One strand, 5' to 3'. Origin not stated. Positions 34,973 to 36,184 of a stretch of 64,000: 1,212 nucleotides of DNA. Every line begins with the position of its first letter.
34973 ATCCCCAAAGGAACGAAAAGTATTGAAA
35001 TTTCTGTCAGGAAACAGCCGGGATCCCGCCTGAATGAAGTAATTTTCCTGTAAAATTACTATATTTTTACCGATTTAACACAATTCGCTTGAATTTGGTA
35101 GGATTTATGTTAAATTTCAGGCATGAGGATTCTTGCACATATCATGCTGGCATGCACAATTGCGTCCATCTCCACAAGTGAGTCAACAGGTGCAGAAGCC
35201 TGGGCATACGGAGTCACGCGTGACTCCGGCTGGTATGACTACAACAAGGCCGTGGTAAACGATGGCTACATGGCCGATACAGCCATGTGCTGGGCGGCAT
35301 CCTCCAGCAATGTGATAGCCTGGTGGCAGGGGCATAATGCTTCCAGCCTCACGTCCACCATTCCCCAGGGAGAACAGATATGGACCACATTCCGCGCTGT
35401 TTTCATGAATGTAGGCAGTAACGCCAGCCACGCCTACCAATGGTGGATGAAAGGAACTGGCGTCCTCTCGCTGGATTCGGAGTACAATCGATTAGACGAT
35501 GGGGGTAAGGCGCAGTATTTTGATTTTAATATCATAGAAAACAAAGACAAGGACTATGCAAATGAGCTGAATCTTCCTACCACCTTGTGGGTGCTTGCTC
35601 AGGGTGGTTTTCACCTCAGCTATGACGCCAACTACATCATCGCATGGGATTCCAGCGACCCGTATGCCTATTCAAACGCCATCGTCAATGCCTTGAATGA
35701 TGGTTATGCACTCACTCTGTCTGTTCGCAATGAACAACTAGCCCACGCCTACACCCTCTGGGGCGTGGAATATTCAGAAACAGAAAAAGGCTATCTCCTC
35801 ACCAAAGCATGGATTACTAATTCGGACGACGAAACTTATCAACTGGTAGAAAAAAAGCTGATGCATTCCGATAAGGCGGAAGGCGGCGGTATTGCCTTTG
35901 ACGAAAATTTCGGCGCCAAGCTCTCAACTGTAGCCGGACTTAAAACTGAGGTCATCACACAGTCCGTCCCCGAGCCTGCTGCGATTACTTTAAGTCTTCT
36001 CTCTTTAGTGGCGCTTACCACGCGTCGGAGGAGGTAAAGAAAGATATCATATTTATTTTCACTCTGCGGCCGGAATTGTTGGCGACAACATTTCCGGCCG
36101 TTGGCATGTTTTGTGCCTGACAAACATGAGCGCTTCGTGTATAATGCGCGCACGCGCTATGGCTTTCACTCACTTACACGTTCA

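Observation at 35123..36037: IdeS/Mac-type cysteine protease homologue anchored by PEP-CTERM in a putative mucus-layer bacterium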

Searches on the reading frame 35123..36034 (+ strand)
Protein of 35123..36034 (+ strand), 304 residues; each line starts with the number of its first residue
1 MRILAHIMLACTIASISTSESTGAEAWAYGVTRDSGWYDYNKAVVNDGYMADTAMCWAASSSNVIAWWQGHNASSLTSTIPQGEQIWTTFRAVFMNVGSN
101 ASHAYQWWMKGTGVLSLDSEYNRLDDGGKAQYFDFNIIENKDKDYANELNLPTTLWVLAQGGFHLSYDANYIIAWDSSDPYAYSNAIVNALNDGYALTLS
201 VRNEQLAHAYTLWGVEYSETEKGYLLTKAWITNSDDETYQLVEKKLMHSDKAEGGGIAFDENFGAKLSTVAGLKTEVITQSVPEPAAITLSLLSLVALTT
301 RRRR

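Call 3: search_protein_families(library=pfam, proteins=[window:35123-36034:+], max_evalue=1)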
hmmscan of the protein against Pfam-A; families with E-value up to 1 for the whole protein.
window:35123-36034:+ (304 aa): 4 families
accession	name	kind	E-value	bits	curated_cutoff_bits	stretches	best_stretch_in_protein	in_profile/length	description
PF09028.16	Mac-1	-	6.3e-09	35.7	20.3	2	34-82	108-156/361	Mac 1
PF07589.16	PEP-CTERM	-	0.018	15.6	20.7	1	281-304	1-24/24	PEP-CTERM motif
PF11322.13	DUF3124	-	0.054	14.1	27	1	195-256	23-83/123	Protein of unknown function (DUF3124)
PF12385.14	Peptidase_C70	-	0.16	12.4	19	1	52-82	16-48/141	Papain-like cysteine protease AvrRpt2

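Call 4: search_protein_families(library=ncbifam, proteins=[window:35123-36034:+], max_evalue=1)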
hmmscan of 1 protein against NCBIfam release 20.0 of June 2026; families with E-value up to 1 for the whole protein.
window:35123-36034:+ (304 aa): 8 families
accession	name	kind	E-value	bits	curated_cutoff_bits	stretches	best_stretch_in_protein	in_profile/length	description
NF041927.1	Xrt_dep_XDP1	equivalog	8.2e-05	22.7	125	1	260-304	196-241/242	exosortase-dependent surface protein XDP1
NF033554.9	floc_PepA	equivalog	0.0037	17.1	80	1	253-304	210-259/261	flocculation-associated PEP-CTERM protein PepA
NF038129.1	PEP_NF038129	equivalog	0.013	15.3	65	1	270-304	159-193/194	NF038129 family PEP-CTERM protein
TIGR02595.1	PEP_CTERM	domain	0.018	15.9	16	1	282-304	1-23/24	PEP-CTERM sorting domain-containing protein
NF038120.1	PEP_CTERM_QFxxD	subfamily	0.022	14.6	80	1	279-304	190-215/215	NF038120 family PEP-CTERM protein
NF038125.1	PEP_CTERM_THxN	subfamily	0.027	14.1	85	1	271-304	211-245/246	THxN family PEP-CTERM protein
NF004608.1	PRK05937.1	equivalog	0.15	10.8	399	1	43-71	73-101/366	8-amino-7-oxononanoate synthase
TIGR03382.1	GC_trans_RRR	domain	0.17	12.6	15.85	1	285-304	7-27/27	MYXO-CTERM sorting domain-containing protein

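Call 5: search_solved_structures(query=window:35123-36034:+, max_evalue=10, show_alignments=3)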
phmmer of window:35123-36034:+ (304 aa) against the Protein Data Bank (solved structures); distinct sequences matched with E-value up to 10: 9.
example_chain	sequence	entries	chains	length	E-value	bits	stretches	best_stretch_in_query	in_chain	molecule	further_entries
2au1_A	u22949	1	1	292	0.0004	22.9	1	31-76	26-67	IgG-degrading protease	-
6tz8_B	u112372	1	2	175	0.31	13.4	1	202-262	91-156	Calcineurin subunit B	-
9mdo_A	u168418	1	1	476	0.58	12.5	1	51-73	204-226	Bacterial Ig-like domain protein C0362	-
9arc_A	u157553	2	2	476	0.6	12.4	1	51-73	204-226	Bacterial Ig-like domain protein C0362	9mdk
4u2x_A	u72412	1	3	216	0.86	11.9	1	213-301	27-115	Membrane-associated protein VP24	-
3niw_A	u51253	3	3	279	0.91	11.8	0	158-190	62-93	Haloacid dehalogenase-like hydrolase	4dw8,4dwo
4m0q_A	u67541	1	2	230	0.98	11.7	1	213-301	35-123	Membrane-associated protein VP24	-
6ehm_C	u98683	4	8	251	1.2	11.5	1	213-301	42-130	Membrane-associated protein VP24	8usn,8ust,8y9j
6tz7_B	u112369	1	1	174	1.2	11.5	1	203-262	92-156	Calcineurin Ca2+-binding regulatory subunit CnaB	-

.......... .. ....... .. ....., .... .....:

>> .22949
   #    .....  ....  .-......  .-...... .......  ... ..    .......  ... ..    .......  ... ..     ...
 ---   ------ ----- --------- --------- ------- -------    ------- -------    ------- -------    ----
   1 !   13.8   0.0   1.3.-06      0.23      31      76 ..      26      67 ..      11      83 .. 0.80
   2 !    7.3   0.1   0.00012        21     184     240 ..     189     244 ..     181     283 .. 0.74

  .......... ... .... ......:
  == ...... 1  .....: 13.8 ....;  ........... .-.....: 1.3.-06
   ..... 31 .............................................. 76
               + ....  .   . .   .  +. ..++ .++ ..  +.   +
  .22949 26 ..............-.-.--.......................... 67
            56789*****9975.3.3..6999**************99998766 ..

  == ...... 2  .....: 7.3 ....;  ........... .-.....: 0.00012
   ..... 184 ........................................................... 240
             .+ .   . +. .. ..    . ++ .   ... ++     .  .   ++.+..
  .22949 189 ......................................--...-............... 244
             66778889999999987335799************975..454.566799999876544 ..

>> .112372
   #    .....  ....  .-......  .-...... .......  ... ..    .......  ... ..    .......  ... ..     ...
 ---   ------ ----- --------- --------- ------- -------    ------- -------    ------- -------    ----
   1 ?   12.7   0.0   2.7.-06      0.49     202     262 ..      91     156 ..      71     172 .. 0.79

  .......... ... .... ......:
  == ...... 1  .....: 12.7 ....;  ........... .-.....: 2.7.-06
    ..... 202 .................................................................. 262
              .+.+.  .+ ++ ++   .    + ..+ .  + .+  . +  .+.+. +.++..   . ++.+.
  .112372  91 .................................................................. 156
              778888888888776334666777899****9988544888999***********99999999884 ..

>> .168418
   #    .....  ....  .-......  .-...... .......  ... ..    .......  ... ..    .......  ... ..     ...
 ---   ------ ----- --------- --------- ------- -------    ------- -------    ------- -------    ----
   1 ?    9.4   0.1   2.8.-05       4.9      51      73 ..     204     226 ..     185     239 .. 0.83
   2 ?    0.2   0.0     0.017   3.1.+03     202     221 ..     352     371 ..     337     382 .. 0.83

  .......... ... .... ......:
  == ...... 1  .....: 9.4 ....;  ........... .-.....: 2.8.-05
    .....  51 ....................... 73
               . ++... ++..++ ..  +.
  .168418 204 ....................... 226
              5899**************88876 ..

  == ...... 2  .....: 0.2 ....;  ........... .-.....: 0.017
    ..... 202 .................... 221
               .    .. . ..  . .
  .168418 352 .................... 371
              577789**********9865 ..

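Call 7: find_homologous_proteins(query=window:35123-36034:+, max_evalue=0.001)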
Query window:35123-36034:+ (304 aa): 70 proteins with E <= 0.001 among 1211 candidates.
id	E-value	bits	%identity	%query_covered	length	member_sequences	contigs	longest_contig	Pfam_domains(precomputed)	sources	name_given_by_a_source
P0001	1.6e-201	686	100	100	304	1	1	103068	PF09028.16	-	-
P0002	3.4e-187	639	93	100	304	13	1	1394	PF09028.16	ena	-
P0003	7.9e-180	615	89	100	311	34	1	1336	PF09028.16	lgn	-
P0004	1.1e-177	608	90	100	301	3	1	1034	PF09028.16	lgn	-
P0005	6.3e-177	605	88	100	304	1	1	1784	PF09028.16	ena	-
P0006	3.3e-69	251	47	98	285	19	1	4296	PF09028.16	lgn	-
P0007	1.7e-68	249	47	98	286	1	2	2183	PF09028.16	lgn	-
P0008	2.3e-67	245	45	87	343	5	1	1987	PF09028.16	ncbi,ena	-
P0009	1.4e-66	243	45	99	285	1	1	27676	PF09028.16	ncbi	-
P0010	1.4e-66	243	47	98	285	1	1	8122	PF09028.16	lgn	-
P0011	2.9e-65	238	47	87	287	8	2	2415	PF09028.16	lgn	-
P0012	4.2e-65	238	44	98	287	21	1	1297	PF09028.16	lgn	-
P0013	6.3e-65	237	44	96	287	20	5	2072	PF09028.16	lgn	-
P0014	9.4e-65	237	45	98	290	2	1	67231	PF09028.16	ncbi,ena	-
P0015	1.9e-64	236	45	90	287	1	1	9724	PF09028.16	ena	-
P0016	1.9e-64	236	47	92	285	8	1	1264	PF09028.16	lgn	-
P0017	2.3e-64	236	46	86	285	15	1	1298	PF09028.16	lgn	-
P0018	2.5e-64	235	45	99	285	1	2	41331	PF09028.16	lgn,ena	-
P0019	9.2e-64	234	47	92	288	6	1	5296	PF09028.16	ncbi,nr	ncbi:MAG: IdeS/Mac family cysteine endopeptidase [Akkermansia sp.]|nr:IdeS/Mac family cysteine endop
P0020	1.5e-63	233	46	98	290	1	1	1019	PF09028.16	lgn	-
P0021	1.0e-62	230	43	99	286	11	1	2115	PF09028.16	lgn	-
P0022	1.7e-62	229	45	90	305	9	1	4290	PF09028.16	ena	-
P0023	1.0e-61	227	43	94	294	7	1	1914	PF09028.16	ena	-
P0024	2.7e-61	225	43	98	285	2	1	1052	PF09028.16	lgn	-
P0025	4.1e-61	225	47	93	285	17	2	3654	PF09028.16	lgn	-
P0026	6.6e-60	221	44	92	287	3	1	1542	PF09028.16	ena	-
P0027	2.8e-58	216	44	94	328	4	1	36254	PF09028.16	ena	-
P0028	2.4e-55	206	44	92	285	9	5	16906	PF09028.16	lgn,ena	-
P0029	1.6e-54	203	39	99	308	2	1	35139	PF09028.16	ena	-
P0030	7.2e-54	201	44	84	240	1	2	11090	PF09028.16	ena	-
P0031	1.1e-53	200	46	79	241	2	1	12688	PF09028.16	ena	-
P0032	5.3e-51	192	42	100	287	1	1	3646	PF09028.16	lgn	-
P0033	5.3e-51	192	41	99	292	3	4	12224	PF09028.16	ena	-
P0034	7.7e-51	191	40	92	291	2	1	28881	PF09028.16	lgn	-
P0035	7.2e-49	185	43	98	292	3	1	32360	PF09028.16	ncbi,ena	-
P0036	2.3e-48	183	42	98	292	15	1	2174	PF09028.16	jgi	jgi:MYXO-CTERM domain-containing protein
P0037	8.8e-48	181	37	94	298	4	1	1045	PF09028.16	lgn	-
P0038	2.4e-46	176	40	99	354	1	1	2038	PF09028.16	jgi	jgi:hypothetical protein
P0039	2.5e-46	176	38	86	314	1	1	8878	PF09028.16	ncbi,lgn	-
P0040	6.0e-46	175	43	93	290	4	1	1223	PF09028.16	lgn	-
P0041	3.4e-45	173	36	94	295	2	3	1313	PF09028.16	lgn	-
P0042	1.5e-44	170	36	99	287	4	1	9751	PF09028.16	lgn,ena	-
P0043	4.6e-43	166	37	99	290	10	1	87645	PF09028.16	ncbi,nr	ncbi:MAG: IdeS/Mac family cysteine endopeptidase [Akkermansia sp.]|nr:IdeS/Mac family cysteine endop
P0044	5.4e-43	165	38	86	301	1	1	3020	PF09028.16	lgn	-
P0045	2.3e-42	163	35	96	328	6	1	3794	PF09028.16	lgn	-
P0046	3.5e-41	159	38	94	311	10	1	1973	PF09028.16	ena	-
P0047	6.2e-41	159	37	93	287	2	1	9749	PF09028.16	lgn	-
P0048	2.6e-40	156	36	93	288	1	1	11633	PF09028.16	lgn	-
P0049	5.1e-40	156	36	99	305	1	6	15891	PF09028.16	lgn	-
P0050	1.3e-39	154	36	99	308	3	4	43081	PF09028.16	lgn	-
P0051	1.5e-35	141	36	100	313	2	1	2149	PF09028.16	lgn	-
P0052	2.2e-30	124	32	99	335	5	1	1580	PF09028.16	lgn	-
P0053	1.7e-27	114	30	98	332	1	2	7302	PF09028.16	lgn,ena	-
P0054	9.2e-27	112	32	100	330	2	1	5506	PF09028.16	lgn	-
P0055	1.3e-26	112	31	92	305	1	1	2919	PF09028.16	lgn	-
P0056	1.9e-26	111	36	84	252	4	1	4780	PF09028.16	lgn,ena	-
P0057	3.0e-23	100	34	77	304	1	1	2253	PF09028.16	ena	-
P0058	1.7e-22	98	29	100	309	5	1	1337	PF09028.16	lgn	-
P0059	1.8e-22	98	32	100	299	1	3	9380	PF09028.16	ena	-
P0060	5.3e-22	96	32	94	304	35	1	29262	PF09028.16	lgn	-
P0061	5.7e-22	96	30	77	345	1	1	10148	PF09028.16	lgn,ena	-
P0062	5.1e-21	93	29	97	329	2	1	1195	PF09028.16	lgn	-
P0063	5.6e-21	93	28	82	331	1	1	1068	PF09028.16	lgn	-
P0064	2.2e-20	91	26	100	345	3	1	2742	PF09028.16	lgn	-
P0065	3.0e-19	87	30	92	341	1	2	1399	PF09028.16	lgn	-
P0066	1.3e-18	85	30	98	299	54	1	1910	PF09028.16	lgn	-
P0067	1.7e-16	78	26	99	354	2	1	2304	PF09028.16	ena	-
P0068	1.4e-15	75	30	72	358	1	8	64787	PF09028.16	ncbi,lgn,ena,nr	ncbi:MAG: IdeS/Mac family cysteine endopeptidase [Akkermansia sp.]|nr:IdeS/Mac family cysteine endop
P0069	4.7e-12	64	28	94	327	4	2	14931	PF09028.16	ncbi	-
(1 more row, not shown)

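Call 10: find_related_loci(query=A1, collection=genome_contigs, flank=6000)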
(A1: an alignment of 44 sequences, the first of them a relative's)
Query A1 (304 aa) in genome_contigs; peptide patterns used: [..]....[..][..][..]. (x = any residue, [..] = any of these).
599 stretches matched a pattern (row limit reached: there are more); 430 encode a relative of the query (tblastn E <= 1e-3); the best 80 are kept; 80 distinct loci.
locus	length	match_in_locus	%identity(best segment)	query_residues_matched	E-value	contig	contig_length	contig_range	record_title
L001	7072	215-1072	44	4-304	8e-75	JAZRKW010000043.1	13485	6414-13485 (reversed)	MAG: Akkermansia sp. isolate T1900045445_YK20190136.MAGScoT_cleanbin_000012 SGB_7144_k141_2115629, whole genome shotgun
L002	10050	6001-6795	46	6-286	3e-69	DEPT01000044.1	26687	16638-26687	MAG TPA_asm: Akkermansiaceae bacterium UBA3385 UBA3385_contig_4291, whole genome shotgun sequence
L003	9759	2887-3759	45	3-304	7e-68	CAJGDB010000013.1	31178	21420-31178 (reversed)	MAG: uncultured Akkermansia sp. isolate MAG51 genome assembly, contig: k141_7295403_length_31178_cov_18.9996, whole geno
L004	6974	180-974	47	24-304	4e-67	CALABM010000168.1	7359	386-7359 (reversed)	MAG TPA_asm: uncultured Verrucomicrobiales bacterium isolate SRR6425763_bin.48_CONCOCT_v1.1_MAG genome assembly, contig:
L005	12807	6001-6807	44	2-286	8e-67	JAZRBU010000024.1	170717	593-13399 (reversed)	MAG: Akkermansia sp. isolate T1900045124_TC20190118.MAGScoT_cleanbin_000006 SGB_4857_k141_3094753, whole genome shotgun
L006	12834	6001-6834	44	4-298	4e-67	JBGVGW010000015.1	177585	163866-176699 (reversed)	MAG: Akkermansia sp. isolate fecal_MAG_358 fecal_MAG_358_contig_0015, whole genome shotgun sequence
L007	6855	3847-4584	46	24-285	3e-66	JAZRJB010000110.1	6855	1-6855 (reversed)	MAG: Akkermansia sp. isolate T1900045469_YK20190160.MAGScoT_cleanbin_000063 SGB_7230_k141_2557884, whole genome shotgun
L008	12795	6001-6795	47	24-304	4e-65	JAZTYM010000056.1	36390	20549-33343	MAG: Akkermansia sp. isolate T1900045326_YK20190015.MAGScoT_cleanbin_000011 SGB_6452_k141_24406, whole genome shotgun se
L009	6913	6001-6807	44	24-304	6e-63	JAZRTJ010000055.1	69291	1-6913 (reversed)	MAG: Candidatus Spyradenecus sp. isolate T1900045343_YK20190033.MAGScoT_cleanbin_000018 SGB_6676_k141_894809, whole geno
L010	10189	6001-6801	43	24-304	1e-60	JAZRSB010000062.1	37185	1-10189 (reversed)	MAG: Candidatus Spyradenecus sp. isolate T1900045349_YK20190039.MAGScoT_cleanbin_000017 SGB_6737_k141_236731, whole geno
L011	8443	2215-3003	44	24-304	4e-59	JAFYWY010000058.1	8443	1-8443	MAG: Opitutales bacterium isolate RGIG7497 Water_buffalos_Colon-5__c461868, whole genome shotgun sequence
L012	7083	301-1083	38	30-298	4e-50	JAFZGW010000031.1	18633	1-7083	MAG: Akkermansia sp. isolate RGIG7755 Water_buffalos_Rectum-5__c96, whole genome shotgun sequence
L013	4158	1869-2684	43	21-304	6e-49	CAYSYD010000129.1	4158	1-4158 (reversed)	MAG TPA_asm: uncultured Akkermansia sp. isolate SRP315200_co2_836 genome assembly, contig: NODE_42550_length_4158_cov_11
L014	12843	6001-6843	35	4-299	7e-48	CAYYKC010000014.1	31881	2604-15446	MAG TPA_asm: uncultured Akkermansia sp. isolate SRP315200_co1_553 genome assembly, contig: NODE_1990_length_31881_cov_21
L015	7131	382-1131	38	30-291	9e-48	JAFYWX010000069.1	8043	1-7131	MAG: Akkermansia sp. isolate RGIG7496 Water_buffalos_Colon-5__c431060, whole genome shotgun sequence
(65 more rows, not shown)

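Call 12: list_cluster_members(proteins=[window:35123-36034:+, window:32579-35050:+, P0002, P0003, P0019, P0068])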
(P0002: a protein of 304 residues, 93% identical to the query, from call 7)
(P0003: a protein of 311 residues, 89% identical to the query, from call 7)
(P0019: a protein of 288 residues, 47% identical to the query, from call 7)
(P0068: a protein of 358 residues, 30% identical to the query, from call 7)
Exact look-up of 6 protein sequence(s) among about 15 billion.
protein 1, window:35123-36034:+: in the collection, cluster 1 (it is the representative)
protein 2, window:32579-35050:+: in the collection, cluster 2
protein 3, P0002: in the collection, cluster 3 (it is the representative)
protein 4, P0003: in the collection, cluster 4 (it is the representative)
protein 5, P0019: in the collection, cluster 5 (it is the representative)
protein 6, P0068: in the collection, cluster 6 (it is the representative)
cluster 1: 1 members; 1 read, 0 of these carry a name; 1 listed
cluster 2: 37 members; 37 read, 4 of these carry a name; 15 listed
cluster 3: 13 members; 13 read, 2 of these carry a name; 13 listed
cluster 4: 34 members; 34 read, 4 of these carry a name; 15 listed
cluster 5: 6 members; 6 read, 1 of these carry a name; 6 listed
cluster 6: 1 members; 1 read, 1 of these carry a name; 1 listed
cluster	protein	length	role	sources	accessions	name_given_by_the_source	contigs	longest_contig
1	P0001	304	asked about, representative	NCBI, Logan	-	-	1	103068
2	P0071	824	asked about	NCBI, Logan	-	-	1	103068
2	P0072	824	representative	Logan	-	-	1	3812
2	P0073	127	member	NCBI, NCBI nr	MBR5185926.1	MAG: hypothetical protein IKW19_06495, partial [Akkermansia sp.] | hypothetical protein [Akkermansia sp.]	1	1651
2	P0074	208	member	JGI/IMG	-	hypothetical protein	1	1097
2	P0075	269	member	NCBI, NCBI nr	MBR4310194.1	MAG: hypothetical protein IKT79_04115, partial [Akkermansia sp.] | hypothetical protein [Akkermansia sp.]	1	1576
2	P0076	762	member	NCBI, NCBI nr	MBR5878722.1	MAG: beta-N-acetylglucosaminidase domain-containing protein, partial [Akkermansia sp.] | beta-N-acetylglucosaminidase domain-containing protein [Akkermansia sp.]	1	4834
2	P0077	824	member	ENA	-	-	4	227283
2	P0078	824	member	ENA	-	-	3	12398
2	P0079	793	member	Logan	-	-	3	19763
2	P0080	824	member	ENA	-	-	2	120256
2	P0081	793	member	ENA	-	-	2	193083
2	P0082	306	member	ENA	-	-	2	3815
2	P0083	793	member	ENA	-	-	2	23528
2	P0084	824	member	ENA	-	-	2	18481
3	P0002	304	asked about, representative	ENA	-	-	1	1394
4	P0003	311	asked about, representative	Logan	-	-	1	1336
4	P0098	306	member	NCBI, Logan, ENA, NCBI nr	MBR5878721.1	MAG: IdeS/Mac family cysteine endopeptidase [Akkermansia sp.] | IdeS/Mac family cysteine endopeptidase [Akkermansia sp.]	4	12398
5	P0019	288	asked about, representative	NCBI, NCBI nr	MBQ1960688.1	MAG: IdeS/Mac family cysteine endopeptidase [Akkermansia sp.] | IdeS/Mac family cysteine endopeptidase [Akkermansia sp.]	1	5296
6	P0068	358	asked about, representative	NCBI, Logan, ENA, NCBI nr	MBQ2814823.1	MAG: IdeS/Mac family cysteine endopeptidase [Akkermansia sp.] | IdeS/Mac family cysteine endopeptidase [Akkermansia sp.]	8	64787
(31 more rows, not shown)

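Call 24: predict_structure(alignment_id=A1)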
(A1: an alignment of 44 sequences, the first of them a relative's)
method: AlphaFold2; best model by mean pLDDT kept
length: 304 residues; sequences in the alignment: 44
mean_pLDDT: 79.1   pTM: 0.78
mean pLDDT of the five models: 79.1, 77.7, 77.6, 77.1, 76.6
residues with pLDDT >= 90: 124; 70-90: 89; 50-70: 58; < 50: 33
segments of 3 or more residues with pLDDT < 50: 18-20, 114-136, 138-140
pLDDT, mean of each block of 10 residues (from residue 1): 66 56 87 96 80 91 97 84 90 82 90 53 44 44 55 65 84 91 97 96 88 97 96 92 90 78 84 79 56 74 62
secondary structure, 60 per line:
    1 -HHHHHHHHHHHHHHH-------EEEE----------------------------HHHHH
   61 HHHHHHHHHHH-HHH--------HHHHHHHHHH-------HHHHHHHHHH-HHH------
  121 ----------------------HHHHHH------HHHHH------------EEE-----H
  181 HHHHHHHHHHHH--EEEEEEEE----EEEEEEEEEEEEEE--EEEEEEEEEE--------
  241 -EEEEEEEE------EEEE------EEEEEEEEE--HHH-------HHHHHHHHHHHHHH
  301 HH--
elements in order: H2-16 E24-27 H56-71 H84-93 H101-110 H143-148 H155-159 E172-174 H180-192 E195-202 E207-220 E223-232 E242-249 E256-259 E266-274 H287-302
